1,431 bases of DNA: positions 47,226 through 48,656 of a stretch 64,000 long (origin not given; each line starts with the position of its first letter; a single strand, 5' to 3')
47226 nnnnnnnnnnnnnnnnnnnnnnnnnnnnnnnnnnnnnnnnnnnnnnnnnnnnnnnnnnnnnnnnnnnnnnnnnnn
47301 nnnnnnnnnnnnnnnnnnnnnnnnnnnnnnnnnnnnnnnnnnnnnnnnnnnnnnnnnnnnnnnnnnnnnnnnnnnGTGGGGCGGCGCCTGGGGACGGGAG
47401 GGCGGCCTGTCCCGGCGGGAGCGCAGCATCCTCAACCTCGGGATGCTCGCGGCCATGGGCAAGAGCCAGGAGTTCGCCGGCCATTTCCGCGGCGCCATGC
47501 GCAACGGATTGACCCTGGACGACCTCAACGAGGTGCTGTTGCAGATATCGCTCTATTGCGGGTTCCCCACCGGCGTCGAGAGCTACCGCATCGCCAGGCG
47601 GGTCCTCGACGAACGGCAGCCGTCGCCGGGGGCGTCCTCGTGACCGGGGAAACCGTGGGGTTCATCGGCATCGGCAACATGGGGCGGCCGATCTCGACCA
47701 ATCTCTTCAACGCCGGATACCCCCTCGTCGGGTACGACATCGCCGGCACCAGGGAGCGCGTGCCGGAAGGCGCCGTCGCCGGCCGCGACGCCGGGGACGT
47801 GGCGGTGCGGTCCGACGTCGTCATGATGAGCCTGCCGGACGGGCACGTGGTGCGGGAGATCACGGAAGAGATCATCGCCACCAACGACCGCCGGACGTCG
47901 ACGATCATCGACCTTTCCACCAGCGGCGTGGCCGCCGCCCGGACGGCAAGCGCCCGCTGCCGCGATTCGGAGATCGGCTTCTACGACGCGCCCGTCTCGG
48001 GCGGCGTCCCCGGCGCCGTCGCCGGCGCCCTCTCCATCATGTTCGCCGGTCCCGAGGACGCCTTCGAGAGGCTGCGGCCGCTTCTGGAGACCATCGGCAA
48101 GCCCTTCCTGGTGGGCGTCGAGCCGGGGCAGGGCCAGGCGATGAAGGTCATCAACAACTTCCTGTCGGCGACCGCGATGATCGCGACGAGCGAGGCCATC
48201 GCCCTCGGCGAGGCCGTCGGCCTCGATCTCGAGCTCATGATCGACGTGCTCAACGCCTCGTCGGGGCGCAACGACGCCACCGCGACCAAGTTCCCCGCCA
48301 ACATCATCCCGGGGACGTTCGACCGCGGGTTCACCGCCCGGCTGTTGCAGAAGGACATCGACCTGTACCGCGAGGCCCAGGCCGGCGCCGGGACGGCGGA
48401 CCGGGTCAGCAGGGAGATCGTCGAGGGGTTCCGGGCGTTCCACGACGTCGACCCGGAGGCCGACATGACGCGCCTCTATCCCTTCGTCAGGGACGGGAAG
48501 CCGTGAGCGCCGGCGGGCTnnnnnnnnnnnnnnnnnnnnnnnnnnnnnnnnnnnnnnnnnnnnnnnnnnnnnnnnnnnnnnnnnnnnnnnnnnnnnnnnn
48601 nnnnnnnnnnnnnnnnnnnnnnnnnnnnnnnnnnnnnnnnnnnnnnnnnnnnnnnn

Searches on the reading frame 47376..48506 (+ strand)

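Call 38: search_protein_families(library=pfam, proteins=[window:47376-48506:+])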
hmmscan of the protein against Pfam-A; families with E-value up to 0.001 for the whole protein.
window:47376-48506:+ (376 aa): 4 families
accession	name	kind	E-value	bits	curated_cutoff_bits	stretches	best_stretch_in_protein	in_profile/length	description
PF03446.21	NAD_binding_2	-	1.6e-34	119.7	21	1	93-243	1-155/161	NAD binding domain of 6-phosphogluconate dehydrogenase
PF14833.11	NAD_binding_11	-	4.2e-29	101.7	30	1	251-368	1-119/122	NAD-binding of NADP-dependent 3-hydroxyisobutyrate dehydrogenase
PF02826.25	2-Hacid_dh_C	-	2.1e-05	24.4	25.1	1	84-161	29-107/178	D-isomer specific 2-hydroxyacid dehydrogenase, NAD binding domain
PF03807.23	F420_oxidored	-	0.00023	22.2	21.6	1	93-181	1-92/94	NADP oxidoreductase coenzyme F420-dependent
